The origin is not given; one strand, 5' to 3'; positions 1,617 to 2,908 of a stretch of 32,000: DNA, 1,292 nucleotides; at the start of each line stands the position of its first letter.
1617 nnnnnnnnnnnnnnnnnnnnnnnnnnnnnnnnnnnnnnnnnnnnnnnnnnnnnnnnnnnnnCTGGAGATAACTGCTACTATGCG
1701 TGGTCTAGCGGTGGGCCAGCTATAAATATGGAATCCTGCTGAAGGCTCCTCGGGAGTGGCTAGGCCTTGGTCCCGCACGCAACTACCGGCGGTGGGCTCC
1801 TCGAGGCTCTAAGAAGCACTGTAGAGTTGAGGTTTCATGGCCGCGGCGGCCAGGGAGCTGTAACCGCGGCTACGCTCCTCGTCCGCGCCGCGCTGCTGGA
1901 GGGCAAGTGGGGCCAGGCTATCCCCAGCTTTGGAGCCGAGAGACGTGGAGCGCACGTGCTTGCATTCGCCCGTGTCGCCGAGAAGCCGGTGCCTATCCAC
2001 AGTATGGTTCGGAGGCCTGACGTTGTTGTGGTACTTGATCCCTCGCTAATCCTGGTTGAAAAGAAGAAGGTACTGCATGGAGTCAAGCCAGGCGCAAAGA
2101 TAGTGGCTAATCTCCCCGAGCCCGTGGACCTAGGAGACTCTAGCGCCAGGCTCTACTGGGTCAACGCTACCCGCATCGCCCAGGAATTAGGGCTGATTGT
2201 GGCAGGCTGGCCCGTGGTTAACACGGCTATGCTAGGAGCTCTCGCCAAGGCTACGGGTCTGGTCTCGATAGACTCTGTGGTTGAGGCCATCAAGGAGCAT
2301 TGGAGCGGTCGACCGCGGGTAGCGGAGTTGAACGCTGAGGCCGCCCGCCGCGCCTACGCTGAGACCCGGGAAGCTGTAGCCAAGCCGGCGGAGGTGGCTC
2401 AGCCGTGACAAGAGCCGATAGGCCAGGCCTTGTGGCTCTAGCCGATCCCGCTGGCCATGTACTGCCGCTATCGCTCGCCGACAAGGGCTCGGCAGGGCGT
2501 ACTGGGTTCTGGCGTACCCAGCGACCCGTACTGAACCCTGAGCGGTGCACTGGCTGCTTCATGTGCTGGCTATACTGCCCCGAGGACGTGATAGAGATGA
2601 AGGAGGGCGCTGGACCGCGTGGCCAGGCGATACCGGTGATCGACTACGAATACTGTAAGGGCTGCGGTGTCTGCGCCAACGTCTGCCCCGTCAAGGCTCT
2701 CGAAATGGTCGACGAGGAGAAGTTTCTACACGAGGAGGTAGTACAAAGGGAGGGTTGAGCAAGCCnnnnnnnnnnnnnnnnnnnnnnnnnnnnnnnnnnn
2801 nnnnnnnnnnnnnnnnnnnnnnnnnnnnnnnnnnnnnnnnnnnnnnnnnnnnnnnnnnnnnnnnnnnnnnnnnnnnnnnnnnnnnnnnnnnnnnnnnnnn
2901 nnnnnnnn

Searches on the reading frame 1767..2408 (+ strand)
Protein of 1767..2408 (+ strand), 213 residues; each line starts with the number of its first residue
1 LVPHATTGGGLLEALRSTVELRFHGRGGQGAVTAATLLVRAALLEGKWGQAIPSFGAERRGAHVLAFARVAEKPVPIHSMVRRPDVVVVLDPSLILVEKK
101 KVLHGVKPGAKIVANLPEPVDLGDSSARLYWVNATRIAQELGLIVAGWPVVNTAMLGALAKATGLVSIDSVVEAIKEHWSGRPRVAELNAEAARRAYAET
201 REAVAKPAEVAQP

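Call 45: search_protein_families(library=pfam, proteins=[window:1767-2408:+], max_evalue=0.00001)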
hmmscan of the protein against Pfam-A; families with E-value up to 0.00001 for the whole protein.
window:1767-2408:+ (213 aa): 1 family
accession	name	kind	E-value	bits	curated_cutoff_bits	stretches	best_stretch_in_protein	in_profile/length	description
PF01558.24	POR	-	5.5e-40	137.8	27.4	1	27-198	1-173/173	Pyruvate ferredoxin/flavodoxin oxidoreductase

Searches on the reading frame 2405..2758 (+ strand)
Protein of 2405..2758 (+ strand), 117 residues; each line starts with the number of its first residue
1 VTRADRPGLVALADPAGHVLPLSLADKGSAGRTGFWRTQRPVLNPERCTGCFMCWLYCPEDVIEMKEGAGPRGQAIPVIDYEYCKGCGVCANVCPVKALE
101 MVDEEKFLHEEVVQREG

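Call 46: search_protein_families(library=pfam, proteins=[window:2405-2758:+], max_evalue=0.00001)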
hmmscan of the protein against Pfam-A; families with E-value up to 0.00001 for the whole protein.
window:2405-2758:+ (117 aa): 11 families
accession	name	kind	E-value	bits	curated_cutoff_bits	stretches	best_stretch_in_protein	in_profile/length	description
PF00037.32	Fer4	-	2.4e-13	49.7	21.1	1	77-100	1-24/24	4Fe-4S binding domain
PF12838.12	Fer4_7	-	7.8e-13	49.1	27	1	47-98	1-52/52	4Fe-4S dicluster domain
PF12837.12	Fer4_6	-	2.7e-11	43.3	25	1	76-99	1-24/24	4Fe-4S binding domain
PF14697.11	Fer4_21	-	5.6e-11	42.9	35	0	76-101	34-59/59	4Fe-4S dicluster domain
PF13237.11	Fer4_10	-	1.9e-10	40.9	25.5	1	77-103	2-32/53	4Fe-4S dicluster domain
PF12797.12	Fer4_2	-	2.8e-09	36.8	24.5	0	76-96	2-22/22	4Fe-4S binding domain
PF13484.11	Fer4_16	-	1.6e-07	32.5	30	0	84-107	2-24/66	4Fe-4S double cluster binding domain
PF25160.1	LdpA_Fe-S-bd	-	1.6e-07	31.4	27.6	0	81-103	25-47/49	LdpA Fe-S cluster-binding domain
PF13187.11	Fer4_9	-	2.5e-07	31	27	1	47-98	1-51/52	4Fe-4S dicluster domain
PF13459.11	Fer4_15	-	5.9e-06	27.3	22.4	0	43-67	3-26/66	4Fe-4S single cluster domain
PF13183.11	Fer4_8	-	6.9e-06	26.9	27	0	82-96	3-17/68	4Fe-4S dicluster domain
